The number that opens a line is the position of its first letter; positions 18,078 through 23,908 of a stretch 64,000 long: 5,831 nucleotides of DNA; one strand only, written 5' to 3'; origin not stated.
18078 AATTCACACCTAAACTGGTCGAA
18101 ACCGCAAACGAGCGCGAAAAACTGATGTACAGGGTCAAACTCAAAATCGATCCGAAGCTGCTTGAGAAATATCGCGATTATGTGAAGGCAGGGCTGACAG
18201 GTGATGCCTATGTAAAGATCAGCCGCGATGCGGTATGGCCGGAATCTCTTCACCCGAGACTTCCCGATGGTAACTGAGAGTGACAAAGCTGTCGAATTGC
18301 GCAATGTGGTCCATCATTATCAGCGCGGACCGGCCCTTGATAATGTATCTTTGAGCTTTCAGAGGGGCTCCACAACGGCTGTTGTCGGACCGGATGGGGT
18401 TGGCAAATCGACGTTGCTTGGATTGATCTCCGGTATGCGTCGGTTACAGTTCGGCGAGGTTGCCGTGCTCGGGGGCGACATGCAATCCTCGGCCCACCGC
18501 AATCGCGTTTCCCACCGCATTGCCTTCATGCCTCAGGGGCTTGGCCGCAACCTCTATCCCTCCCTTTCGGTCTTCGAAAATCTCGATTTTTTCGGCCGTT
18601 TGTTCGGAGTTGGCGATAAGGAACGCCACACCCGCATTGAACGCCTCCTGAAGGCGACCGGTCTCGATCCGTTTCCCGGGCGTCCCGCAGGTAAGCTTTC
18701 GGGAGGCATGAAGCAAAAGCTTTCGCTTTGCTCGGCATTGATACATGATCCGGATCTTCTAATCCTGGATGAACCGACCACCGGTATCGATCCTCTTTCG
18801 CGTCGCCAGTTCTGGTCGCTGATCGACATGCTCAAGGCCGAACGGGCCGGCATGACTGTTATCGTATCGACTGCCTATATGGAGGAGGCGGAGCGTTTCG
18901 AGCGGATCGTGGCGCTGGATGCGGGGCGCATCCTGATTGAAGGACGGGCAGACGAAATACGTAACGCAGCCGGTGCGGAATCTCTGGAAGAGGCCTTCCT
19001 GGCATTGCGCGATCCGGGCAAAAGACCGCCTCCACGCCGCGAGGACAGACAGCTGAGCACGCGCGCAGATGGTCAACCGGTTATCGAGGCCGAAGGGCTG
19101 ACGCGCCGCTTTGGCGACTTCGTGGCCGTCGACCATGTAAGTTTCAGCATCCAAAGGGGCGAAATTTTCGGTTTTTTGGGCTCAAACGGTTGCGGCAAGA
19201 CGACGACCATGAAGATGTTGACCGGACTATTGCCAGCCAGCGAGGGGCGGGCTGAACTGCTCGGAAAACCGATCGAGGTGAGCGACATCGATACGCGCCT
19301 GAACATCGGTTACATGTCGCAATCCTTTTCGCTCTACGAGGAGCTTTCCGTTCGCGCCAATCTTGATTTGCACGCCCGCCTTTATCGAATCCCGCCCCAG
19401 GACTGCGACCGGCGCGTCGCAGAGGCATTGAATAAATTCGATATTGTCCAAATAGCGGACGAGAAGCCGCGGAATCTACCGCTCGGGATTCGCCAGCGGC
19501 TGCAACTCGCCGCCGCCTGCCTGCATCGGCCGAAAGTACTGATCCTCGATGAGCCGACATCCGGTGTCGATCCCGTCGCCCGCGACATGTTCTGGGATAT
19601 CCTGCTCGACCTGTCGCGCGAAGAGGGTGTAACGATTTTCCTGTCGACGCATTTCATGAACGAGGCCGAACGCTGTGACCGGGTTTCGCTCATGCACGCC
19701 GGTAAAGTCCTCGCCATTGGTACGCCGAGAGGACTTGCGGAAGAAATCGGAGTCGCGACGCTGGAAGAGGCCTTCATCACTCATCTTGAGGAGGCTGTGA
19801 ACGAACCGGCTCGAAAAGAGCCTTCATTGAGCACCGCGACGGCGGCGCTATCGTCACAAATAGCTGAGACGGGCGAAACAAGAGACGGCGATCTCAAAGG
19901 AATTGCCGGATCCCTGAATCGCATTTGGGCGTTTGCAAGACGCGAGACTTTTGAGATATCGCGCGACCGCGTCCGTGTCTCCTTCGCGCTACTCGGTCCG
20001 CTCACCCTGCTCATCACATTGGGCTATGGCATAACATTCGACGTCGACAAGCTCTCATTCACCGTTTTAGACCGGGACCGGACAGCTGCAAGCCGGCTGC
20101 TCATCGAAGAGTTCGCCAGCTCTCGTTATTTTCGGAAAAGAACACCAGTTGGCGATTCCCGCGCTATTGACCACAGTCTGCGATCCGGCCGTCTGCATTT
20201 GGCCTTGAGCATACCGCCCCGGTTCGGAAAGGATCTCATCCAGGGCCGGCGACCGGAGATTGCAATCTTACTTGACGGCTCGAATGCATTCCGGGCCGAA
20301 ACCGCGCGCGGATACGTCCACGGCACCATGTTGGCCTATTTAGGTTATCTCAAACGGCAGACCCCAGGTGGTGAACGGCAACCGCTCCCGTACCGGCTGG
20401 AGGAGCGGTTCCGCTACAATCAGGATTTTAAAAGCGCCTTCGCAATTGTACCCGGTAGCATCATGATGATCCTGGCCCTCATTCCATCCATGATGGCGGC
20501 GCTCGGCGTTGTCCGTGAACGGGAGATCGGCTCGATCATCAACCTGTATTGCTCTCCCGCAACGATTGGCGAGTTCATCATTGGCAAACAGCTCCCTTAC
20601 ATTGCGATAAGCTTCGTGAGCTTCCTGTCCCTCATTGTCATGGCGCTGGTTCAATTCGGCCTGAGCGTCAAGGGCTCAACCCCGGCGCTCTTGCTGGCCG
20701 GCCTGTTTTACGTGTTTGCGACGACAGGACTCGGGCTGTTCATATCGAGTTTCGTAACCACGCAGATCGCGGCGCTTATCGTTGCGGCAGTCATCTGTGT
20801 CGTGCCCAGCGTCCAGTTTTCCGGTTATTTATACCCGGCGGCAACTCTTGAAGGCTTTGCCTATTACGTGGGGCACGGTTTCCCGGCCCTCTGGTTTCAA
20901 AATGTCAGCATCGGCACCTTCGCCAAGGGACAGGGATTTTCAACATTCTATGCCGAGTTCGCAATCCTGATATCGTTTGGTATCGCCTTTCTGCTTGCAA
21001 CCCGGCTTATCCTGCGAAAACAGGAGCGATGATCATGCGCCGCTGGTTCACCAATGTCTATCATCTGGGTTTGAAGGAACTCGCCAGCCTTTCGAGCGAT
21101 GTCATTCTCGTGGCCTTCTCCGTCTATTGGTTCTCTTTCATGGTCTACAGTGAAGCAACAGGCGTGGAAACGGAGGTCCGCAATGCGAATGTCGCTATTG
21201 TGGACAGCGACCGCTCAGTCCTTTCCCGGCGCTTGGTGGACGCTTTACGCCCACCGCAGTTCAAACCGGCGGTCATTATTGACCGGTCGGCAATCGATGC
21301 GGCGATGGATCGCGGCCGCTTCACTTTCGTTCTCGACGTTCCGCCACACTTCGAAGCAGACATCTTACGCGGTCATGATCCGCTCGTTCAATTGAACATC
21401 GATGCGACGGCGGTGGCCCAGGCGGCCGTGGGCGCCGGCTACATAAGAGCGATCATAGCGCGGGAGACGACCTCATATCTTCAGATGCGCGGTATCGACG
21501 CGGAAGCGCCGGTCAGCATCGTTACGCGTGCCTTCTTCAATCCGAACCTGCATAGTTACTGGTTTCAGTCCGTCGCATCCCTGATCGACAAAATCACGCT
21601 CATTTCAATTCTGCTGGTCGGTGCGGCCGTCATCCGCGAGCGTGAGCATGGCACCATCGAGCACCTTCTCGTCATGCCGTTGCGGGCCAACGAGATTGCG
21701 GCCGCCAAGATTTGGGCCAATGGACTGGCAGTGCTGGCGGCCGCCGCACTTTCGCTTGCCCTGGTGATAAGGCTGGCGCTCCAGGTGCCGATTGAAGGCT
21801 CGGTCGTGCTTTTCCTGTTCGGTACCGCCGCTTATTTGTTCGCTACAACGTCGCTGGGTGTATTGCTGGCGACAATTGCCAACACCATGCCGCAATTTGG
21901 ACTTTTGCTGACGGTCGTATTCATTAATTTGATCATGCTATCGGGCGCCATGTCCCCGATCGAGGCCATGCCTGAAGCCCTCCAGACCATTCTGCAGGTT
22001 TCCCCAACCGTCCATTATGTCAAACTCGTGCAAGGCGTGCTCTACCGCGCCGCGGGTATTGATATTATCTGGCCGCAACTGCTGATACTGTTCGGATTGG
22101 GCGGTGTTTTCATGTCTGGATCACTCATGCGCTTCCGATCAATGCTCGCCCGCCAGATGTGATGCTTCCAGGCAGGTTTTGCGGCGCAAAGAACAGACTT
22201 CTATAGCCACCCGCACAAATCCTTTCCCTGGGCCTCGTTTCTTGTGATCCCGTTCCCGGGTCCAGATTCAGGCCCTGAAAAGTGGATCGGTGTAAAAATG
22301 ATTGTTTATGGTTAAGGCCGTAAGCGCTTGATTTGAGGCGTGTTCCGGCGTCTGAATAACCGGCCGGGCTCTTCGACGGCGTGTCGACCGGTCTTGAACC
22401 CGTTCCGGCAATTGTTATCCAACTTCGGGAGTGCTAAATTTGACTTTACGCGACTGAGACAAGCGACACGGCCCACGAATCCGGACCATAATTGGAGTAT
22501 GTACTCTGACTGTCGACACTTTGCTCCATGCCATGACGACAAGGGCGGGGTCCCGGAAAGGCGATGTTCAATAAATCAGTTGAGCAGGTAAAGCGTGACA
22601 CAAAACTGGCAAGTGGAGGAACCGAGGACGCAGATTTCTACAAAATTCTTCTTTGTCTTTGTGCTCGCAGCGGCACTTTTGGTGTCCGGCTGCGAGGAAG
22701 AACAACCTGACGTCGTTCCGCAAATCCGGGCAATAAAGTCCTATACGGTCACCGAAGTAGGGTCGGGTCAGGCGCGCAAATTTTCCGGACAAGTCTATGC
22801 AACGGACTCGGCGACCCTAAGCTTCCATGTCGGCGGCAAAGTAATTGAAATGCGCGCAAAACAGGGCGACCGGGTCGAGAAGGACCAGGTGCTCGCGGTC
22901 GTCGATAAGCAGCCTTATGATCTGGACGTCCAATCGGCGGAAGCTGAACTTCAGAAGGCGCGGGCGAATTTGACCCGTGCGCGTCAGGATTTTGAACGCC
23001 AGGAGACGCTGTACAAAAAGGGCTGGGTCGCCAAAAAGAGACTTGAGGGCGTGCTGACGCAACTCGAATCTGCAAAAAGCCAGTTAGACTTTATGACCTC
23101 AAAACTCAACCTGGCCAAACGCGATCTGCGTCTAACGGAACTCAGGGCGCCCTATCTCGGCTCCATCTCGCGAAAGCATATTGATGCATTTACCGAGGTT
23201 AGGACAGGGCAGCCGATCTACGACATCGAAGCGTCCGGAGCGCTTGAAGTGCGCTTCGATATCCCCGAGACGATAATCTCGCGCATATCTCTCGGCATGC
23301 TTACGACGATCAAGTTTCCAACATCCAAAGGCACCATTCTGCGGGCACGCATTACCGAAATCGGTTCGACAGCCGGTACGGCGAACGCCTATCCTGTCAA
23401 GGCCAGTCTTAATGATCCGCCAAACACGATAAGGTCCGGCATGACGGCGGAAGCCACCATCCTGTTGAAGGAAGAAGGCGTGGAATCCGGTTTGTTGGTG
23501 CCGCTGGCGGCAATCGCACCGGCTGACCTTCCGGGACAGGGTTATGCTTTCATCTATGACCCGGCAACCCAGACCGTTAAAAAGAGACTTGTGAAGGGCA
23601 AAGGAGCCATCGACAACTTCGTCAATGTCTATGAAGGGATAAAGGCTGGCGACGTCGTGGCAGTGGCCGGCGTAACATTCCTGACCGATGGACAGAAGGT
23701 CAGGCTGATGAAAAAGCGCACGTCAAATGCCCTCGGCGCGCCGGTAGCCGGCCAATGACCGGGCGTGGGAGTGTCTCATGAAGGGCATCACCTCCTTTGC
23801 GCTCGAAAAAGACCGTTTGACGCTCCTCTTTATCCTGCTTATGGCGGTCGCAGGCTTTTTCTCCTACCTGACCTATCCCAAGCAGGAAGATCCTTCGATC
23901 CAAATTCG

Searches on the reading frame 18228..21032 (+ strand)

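Call 23: search_protein_families(library=pfam, proteins=[window:18228-21032:+])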
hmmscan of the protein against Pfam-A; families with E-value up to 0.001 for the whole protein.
window:18228-21032:+ (934 aa): 10 families
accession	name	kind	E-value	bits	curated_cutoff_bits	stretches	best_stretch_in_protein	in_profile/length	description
PF00005.33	ABC_tran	-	4e-62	209.3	25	2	302-445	2-137/137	ABC transporter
PF12698.13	ABC2_membrane_3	-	3.8e-38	131.9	31.6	1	592-925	12-345/347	ABC-2 family transporter protein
PF13304.12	AAA_21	-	1.3e-22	81.7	27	2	414-475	235-298/304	AAA domain, putative AbiEii toxin, Type IV TA system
PF01061.29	ABC2_membrane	-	5.1e-14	52.8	26.9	1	735-893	51-205/211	ABC-2 type transporter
PF12679.13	ABC2_membrane_2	-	1.8e-09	37.7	27.2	1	669-874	72-209/283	ABC-2 family transporter protein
PF13555.12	AAA_29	-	3.7e-05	23.8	27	0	38-64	13-39/61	P-loop containing region of AAA domain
PF13401.12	AAA_22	-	7.2e-05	23.5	27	0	318-443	12-93/130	AAA domain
PF03193.22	RsgA_GTPase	-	8.9e-05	22.8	30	0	26-78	86-137/174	RsgA GTPase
PF13476.12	AAA_23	-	0.00026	22.1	27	0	310-332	18-40/201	AAA domain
PF13175.12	AAA_15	-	0.00031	20.9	32.1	0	37-67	14-43/374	AAA ATPase domain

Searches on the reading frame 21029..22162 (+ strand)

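Call 23: search_protein_families(library=pfam, proteins=[window:21029-22162:+])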
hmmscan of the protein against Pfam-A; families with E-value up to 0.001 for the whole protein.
window:21029-22162:+ (377 aa): 4 families
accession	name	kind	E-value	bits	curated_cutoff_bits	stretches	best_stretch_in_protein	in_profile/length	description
PF12698.13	ABC2_membrane_3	-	3e-35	122.4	31.6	1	26-362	13-342/347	ABC-2 family transporter protein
PF01061.29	ABC2_membrane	-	7.8e-22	78.3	26.9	1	189-339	59-211/211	ABC-2 type transporter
PF12679.13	ABC2_membrane_2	-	6e-13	49.1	27.2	1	190-369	79-278/283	ABC-2 family transporter protein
PF12730.13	ABC2_membrane_4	-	0.00052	20.5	27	1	189-298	60-175/179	ABC-2 family transporter protein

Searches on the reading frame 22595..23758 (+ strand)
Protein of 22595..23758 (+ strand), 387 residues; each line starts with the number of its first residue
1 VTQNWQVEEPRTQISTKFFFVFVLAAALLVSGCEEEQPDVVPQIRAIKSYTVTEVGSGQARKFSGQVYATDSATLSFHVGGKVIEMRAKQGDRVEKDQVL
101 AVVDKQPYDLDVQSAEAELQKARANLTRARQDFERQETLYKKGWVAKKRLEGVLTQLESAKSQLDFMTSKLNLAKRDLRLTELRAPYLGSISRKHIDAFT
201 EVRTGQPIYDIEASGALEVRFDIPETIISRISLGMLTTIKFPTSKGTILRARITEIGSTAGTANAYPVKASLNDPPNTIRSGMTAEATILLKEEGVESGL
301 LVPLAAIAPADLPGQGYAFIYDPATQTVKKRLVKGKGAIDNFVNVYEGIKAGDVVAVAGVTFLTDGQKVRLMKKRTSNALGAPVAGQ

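Call 23: search_protein_families(library=pfam, proteins=[window:22595-23758:+])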
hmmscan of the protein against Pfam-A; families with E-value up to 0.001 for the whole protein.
window:22595-23758:+ (387 aa): 2 families
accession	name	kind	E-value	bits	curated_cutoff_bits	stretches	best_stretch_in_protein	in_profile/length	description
PF13437.12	HlyD_3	-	1.6e-13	51.7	22.2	1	183-282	2-106/106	HlyD family secretion protein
PF16576.10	HlyD_D23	-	8.2e-11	42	30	1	71-285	18-214/214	Barrel-sandwich domain of CusB or HlyD membrane-fusion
